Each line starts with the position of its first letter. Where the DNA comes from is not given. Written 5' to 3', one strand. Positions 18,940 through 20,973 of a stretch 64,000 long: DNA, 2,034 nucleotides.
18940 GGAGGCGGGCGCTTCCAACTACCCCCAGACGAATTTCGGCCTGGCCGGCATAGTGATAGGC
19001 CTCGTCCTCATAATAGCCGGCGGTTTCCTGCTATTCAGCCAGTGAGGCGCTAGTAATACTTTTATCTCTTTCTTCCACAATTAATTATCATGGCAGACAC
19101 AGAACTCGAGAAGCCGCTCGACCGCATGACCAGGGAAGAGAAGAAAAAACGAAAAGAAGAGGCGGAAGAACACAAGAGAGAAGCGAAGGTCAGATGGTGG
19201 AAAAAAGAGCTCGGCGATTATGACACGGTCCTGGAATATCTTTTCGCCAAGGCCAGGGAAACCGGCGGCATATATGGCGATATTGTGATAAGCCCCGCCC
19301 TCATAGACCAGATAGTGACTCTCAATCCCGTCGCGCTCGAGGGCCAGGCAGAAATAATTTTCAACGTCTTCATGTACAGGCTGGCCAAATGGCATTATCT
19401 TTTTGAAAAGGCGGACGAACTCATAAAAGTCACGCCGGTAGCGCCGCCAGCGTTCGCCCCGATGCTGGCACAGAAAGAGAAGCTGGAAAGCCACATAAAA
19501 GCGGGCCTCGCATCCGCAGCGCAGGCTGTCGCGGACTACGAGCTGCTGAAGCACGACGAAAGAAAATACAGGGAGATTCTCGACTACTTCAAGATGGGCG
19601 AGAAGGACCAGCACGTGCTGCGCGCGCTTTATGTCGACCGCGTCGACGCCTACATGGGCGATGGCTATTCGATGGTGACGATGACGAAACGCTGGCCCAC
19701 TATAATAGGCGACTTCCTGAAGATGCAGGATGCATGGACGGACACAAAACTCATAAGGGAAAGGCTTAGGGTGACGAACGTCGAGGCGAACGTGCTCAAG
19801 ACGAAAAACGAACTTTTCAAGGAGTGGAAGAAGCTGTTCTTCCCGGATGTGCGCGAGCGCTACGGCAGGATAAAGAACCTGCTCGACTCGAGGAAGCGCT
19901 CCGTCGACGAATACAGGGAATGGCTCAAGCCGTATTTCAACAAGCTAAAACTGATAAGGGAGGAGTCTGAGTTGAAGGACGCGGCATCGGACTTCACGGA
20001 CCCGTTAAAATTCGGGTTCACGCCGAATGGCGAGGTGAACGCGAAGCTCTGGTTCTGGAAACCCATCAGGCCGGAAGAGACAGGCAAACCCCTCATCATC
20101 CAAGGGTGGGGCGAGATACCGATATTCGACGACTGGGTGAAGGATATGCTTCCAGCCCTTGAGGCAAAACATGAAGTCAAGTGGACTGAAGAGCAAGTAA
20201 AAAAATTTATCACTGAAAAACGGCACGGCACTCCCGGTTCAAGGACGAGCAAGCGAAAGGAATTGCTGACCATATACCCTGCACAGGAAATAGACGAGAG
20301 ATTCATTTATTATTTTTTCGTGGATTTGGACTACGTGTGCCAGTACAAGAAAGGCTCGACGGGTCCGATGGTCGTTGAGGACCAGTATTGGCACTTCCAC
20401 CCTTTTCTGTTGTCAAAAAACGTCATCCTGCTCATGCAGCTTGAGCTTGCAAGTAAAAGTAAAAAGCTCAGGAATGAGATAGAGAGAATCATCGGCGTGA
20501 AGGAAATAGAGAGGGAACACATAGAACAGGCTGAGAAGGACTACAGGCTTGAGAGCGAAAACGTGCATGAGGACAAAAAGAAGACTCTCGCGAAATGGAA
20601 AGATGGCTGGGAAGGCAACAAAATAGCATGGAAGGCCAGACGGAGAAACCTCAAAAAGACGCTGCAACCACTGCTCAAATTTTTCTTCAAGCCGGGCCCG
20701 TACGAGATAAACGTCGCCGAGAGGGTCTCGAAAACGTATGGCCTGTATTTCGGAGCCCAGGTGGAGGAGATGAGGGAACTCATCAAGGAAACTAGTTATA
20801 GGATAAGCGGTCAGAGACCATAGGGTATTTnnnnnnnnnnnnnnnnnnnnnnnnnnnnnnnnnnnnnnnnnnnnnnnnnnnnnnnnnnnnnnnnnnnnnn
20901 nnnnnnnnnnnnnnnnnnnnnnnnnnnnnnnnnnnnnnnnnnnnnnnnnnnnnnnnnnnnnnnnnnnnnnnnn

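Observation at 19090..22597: Two adjacent large uncharacterised proteins (577 and 588 aa), the second a TIM-barrel split by a coiled-coil insert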

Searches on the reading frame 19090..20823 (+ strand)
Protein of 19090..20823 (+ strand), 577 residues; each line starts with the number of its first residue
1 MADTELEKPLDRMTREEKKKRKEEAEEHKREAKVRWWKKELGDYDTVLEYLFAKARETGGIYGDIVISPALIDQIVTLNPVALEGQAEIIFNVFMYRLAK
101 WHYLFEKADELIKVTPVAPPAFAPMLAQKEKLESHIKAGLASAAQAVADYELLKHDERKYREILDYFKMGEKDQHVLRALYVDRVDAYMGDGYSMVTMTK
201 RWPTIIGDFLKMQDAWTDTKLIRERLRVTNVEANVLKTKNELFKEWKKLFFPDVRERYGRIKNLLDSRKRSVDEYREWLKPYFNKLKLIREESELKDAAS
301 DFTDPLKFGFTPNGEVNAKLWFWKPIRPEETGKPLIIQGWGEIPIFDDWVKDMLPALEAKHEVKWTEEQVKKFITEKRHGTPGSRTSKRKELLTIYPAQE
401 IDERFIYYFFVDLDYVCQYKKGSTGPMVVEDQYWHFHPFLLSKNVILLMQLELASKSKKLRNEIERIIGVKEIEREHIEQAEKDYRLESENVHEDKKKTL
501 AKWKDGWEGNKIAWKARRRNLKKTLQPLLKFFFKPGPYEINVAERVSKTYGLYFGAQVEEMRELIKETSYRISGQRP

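Call 3: search_protein_families(library=pfam, proteins=[window:19090-20823:+], max_evalue=1)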
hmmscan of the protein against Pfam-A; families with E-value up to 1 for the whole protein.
window:19090-20823:+ (577 aa): 0 families

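Call 4: search_protein_families(library=ncbifam, proteins=[window:19090-20823:+], max_evalue=1)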
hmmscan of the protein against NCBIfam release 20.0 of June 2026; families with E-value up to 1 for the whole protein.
window:19090-20823:+ (577 aa): 1 family
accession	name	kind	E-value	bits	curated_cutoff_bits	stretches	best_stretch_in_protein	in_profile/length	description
NF005319.0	PRK06851.1-5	equivalog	0.015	14.3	739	1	169-258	82-171/360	hypothetical protein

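Call 6: search_solved_structures(query=window:19090-20823:+, max_evalue=10, show_alignments=2)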
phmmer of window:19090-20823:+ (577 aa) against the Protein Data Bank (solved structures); distinct sequences matched with E-value up to 10: 0.

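Call 8: find_homologous_proteins(query=window:19090-20823:+)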
Query window:19090-20823:+ (577 aa): 261 proteins with E <= 0.001 among 8000 candidates; the best 120 are listed.
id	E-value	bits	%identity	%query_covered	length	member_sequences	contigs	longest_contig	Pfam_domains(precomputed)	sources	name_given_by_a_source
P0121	0.0e+0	1204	91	100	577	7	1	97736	-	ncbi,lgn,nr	ncbi:MAG: hypothetical protein NTU57_03615 [Candidatus Aenigmarchaeota archaeon]|nr:hypothetical pro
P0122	0.0e+0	1153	88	100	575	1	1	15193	-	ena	-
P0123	3.0e-293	992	75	99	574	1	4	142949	-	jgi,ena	jgi:hypothetical protein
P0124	2.9e-273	926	71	99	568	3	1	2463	-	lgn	-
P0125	4.6e-272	922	70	100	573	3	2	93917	-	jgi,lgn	jgi:hypothetical protein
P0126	1.1e-271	921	71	99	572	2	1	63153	-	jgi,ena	-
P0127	8.8e-269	911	69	99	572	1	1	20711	-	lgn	-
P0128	9.5e-269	911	69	99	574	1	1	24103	-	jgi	jgi:hypothetical protein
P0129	2.6e-268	910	69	100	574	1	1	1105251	-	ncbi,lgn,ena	-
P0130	1.7e-267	907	69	99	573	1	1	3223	-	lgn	-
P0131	1.2e-260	884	67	99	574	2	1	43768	-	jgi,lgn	jgi:hypothetical protein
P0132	1.0e-252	858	66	99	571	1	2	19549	-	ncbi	ncbi:MAG: hypothetical protein V3U72_05210 [Candidatus Aenigmarchaeota archaeon]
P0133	2.3e-252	857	66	99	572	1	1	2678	-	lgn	-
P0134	3.8e-250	850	66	99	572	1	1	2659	-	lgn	-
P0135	1.3e-248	845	65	99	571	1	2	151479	-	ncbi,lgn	-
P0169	1.5e-109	386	39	89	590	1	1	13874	-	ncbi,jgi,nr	ncbi:MAG: hypothetical protein GXO64_03100 [Candidatus Micrarchaeota archaeon]|nr:hypothetical prote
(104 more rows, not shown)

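Call 23: search_protein_families(library=phrogs, proteins=[window:19090-20823:+], max_evalue=0.1)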
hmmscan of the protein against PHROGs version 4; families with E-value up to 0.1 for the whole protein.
window:19090-20823:+ (577 aa): 0 families

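Call 24: search_protein_families(library=padloc, proteins=[window:19090-20823:+], max_evalue=0.1)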
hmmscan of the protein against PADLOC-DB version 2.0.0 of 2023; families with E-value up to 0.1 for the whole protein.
window:19090-20823:+ (577 aa): 0 families

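Call 25: predict_structure(alignment_id=A2)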
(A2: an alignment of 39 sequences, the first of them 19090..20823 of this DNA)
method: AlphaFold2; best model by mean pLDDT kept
length: 577 residues; sequences in the alignment: 39
mean_pLDDT: 75.3   pTM: 0.67
mean pLDDT of the five models: 75.3, 73.9, 72.0, 71.4, 69.4
residues with pLDDT >= 90: 63; 70-90: 338; 50-70: 145; < 50: 31
segments of 3 or more residues with pLDDT < 50: 338-340, 387-391, 485-491
pLDDT, mean of each block of 10 residues (from residue 1): 54 81 83 89 89 87 83 80 85 89 86 74 76 81 79 84 80 82 72 53 80 86 85 83 85 80 79 76 74 61 65 83 79 51 80 91 88 80 50 63 83 89 68 90 92 89 70 62 51 51 53 51 54 58 58 79 90 80
secondary structure, 60 per line:
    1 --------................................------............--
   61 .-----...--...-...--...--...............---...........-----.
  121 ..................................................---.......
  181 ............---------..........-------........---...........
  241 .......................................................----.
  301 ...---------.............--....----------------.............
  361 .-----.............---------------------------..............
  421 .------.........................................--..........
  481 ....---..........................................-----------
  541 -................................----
elements in order: H9-40 H47-58 E67-69 E76-78 E81-83 H86-100 E104-114 H120-170 H174-192 H202-211 H219-226 H230-288 E289-291 H292-295 H300-303 E313-325 H328-331 H348-361 H367-379 E407-421 E428-442 H443-468 H471-484 H488-529 H542-573
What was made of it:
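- Checked: ORF1 is Lys/Glu-rich (22.5% K+E) but is mixed alpha/beta, not purely helical (call 25).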

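Call 29: fold_search(model_id=the predicted structure, library=pdb)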
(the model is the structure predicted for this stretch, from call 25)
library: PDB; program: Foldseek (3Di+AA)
matches with E <= 10: 703; with E <= 0.001: 0
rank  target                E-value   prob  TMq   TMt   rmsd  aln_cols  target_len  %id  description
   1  6ewy                  7.2e-02  0.47  0.09  0.24  17.2       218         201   13  RipA Peptidoglycan hydrolase (Rv1477, Mycobacterium tuberculosis) N-terminal domain (released 2018-05-02)
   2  5xei                  1.1e-01  0.15  0.09  0.10  26.2       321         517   15  Crystal structure of the Smc head domain with a coiled coil and joint derived from Pyrococcus yayanosii (released 2017-06-07)
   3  9hmx_A                1.2e-01  0.60  0.10  0.29  17.4       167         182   15  Structure of SteB-RipA complex from Mycobacterium tuberculosis (released 2025-07-30)
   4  6grj_I                1.4e-01  0.30  0.12  0.18  20.0       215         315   12  Structure of the AhlB pore of the tripartite alpha-pore forming toxin, AHL, from Aeromonas hydrophila. (released 2019-07-03)
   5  9mvz_D                1.4e-01  0.30  0.14  0.09  21.4       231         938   10  Tripartite complex of MmpL5-S5-AcpM from Mycolicibacterium smegmatis (released 2025-07-30)
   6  8i4v_A                1.4e-01  0.20  0.09  0.17  27.5       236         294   12  Cryo-EM structure of 5-subunit Smc5/6 arm region (released 2024-06-26)
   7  6grj_F                1.7e-01  0.25  0.12  0.18  20.2       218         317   13  Structure of the AhlB pore of the tripartite alpha-pore forming toxin, AHL, from Aeromonas hydrophila. (released 2019-07-03)
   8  7sqc_1F               2.0e-01  0.16  0.08  0.19  31.0       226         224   13  Ciliary C1 central pair apparatus isolated from Chlamydomonas reinhardtii (released 2022-04-13)
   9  8i4v_B                2.1e-01  0.28  0.10  0.19  16.1       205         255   15  Cryo-EM structure of 5-subunit Smc5/6 arm region (released 2024-06-26)
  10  7sqc_1H               2.1e-01  0.25  0.08  0.22  24.1       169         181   12  Ciliary C1 central pair apparatus isolated from Chlamydomonas reinhardtii (released 2022-04-13)
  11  4tko                  2.5e-01  0.08  0.12  0.18  27.8       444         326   10  Structure of the periplasmic adaptor protein EmrA (released 2014-07-09)
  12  1qu7_A                2.8e-01  0.35  0.11  0.23  15.9       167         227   10  FOUR HELICAL-BUNDLE STRUCTURE OF THE CYTOPLASMIC DOMAIN OF A SERINE CHEMOTAXIS RECEPTOR (released 2000-07-12)
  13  6grj_B                2.8e-01  0.21  0.12  0.18  21.3       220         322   11  Structure of the AhlB pore of the tripartite alpha-pore forming toxin, AHL, from Aeromonas hydrophila. (released 2019-07-03)
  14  2ns9_A                3.3e-01  0.07  0.05  0.14  13.1        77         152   10  Crystal structure of protein APE2225 from Aeropyrum pernix K1, Pfam COXG (released 2006-11-14)
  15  6grj_D                3.4e-01  0.20  0.12  0.19  18.6       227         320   12  Structure of the AhlB pore of the tripartite alpha-pore forming toxin, AHL, from Aeromonas hydrophila. (released 2019-07-03)
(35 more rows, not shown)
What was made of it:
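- There are faint Foldseek hits of ORF1 sheet elements to SRPBCC/Ups1 lipid-transfer folds (probability <=0.14, call 29).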

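Call 48: search_protein_representatives(alignment_id=A2)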
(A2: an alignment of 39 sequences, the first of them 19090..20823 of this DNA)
Query: 39 sequences, 548 profile positions. Proteins with E-value up to 0.001 (for the whole library): 240; up to 1e-10: 193; up to 1e-30: 129. The best 150 are listed.
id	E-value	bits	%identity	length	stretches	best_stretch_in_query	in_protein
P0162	2.6e-235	798.8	-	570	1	17-547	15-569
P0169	5.5e-197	672.3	-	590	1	3-548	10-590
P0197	1.1e-194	664.6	-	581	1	22-544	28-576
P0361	6.9e-188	642.2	-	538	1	24-541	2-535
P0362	2.3e-174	597.6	-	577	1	14-541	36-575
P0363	3.7e-174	596.9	-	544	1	22-543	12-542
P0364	2.9e-167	574.2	-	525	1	25-541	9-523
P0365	7.9e-160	549.6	-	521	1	17-541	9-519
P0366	1.6e-158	545.3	-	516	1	26-541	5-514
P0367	3.6e-144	497.9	-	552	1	41-542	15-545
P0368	1.2e-140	486.3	-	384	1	24-331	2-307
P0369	5.9e-125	434.5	-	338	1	40-333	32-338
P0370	1.5e-124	433.1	-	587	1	49-542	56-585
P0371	4.1e-124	431.7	-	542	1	52-540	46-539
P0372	3.7e-123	428.6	-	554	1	50-541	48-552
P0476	3.1e-37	144.9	-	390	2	63-310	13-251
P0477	1.1e-36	143.1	-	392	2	65-307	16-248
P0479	2.1e-35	138.9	-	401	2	59-307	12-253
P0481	4.7e-33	131.2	-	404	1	68-312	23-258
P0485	3.8e-31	124.9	-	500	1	19-312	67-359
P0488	1.1e-28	116.7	-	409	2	68-304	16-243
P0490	1.5e-28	116.3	-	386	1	64-359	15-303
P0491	1.0e-27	113.6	-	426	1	60-309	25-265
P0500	1.1e-24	103.5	-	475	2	79-308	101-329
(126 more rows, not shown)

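Call 49: find_encoding_contigs(protein=P0481, flank=8000, max_places=3)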
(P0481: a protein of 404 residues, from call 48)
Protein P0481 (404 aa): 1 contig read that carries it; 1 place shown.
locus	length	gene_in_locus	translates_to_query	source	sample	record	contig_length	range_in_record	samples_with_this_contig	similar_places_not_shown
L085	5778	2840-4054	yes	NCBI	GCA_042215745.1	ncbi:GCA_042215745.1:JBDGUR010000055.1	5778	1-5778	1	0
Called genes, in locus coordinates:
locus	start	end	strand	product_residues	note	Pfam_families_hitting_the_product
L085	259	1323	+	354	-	PF09376:NurA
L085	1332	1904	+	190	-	PF01135:PCMT (weak), PF05175:MTS, PF13489:Methyltransf_23, PF06325:PrmA, PF03602:Cons_hypoth95, PF01170:UPF0020, PF13847:Methyltransf_31, PF13649:Methyltransf_25, +4 more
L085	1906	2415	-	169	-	-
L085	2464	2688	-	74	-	-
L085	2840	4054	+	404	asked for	-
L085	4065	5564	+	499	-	PF01261:AP_endonuc_2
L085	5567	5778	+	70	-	?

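Call 51: find_encoding_contigs(protein=P0485, flank=8000, max_places=3)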
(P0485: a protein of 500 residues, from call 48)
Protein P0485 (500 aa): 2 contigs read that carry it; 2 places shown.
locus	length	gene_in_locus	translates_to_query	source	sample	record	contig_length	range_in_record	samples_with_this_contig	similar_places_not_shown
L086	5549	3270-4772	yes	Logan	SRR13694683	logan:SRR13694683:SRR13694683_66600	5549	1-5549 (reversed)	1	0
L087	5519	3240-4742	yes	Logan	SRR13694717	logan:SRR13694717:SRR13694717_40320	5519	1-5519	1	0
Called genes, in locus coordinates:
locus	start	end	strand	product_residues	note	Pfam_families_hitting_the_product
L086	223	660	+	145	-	PF13668:Ferritin_2 (faint), PF00210:Ferritin, PF02915:Rubrerythrin (weak)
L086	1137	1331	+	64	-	-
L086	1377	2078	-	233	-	-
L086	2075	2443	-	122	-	-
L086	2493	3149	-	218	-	-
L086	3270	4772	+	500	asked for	-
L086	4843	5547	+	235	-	?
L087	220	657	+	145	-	PF13668:Ferritin_2 (faint), PF00210:Ferritin, PF02915:Rubrerythrin (weak)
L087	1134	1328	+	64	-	-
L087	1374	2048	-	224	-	-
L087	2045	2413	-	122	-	-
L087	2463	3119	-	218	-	-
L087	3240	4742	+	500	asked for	-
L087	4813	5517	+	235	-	?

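Call 52: find_encoding_contigs(protein=P0488, flank=8000, max_places=3)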
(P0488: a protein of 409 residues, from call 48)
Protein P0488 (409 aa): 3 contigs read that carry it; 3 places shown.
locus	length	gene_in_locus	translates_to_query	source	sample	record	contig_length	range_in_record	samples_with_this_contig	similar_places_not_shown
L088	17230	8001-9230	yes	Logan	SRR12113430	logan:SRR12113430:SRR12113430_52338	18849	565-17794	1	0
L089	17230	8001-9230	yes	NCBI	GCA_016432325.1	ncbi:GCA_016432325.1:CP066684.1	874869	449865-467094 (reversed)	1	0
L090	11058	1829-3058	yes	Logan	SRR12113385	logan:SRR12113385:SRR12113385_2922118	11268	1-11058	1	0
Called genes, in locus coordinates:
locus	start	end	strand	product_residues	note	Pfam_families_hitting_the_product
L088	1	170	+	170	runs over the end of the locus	PF00186:DHFR_1 (weak), PF01872:RibD_C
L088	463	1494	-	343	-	PF22700:MVD-like_N, PF00288:GHMP_kinases_N (weak), PF18376:MDD_C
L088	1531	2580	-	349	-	PF08544:GHMP_kinases_C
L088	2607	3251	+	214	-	PF00252:Ribosomal_L16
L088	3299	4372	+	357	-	PF00579:tRNA-synt_1b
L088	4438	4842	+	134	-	-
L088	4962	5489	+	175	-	-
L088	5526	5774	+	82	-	-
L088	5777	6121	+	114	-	-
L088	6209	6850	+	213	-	-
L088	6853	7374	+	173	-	-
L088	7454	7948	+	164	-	-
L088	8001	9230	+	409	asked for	-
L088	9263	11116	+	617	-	PF00462:Glutaredoxin, PF01261:AP_endonuc_2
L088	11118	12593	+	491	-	PF01909:NTP_transf_2, PF18765:Polbeta (weak)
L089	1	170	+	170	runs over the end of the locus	PF00186:DHFR_1 (weak), PF01872:RibD_C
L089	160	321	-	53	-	-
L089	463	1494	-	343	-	PF22700:MVD-like_N, PF00288:GHMP_kinases_N (weak), PF18376:MDD_C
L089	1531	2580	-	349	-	PF08544:GHMP_kinases_C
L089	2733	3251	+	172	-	PF00252:Ribosomal_L16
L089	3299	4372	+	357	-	PF00579:tRNA-synt_1b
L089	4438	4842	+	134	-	-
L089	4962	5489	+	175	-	-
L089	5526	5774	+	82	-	-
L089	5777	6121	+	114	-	-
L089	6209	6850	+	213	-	-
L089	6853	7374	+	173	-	-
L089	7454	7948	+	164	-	-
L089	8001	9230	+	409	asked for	-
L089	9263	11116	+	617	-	PF00462:Glutaredoxin, PF01261:AP_endonuc_2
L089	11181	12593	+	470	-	PF01909:NTP_transf_2, PF18765:Polbeta (weak)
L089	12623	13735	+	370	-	PF02005:TRM, PF05175:MTS (weak)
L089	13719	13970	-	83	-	-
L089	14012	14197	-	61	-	-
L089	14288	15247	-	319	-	PF08271:Zn_Ribbon_TF, PF00382:TFIIB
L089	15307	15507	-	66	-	-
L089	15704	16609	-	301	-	-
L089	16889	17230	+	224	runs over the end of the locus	PF01902:Diphthami_syn_2_N, PF28410:Diphthami_syn_2_C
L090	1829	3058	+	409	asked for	-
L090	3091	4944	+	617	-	PF00462:Glutaredoxin, PF01261:AP_endonuc_2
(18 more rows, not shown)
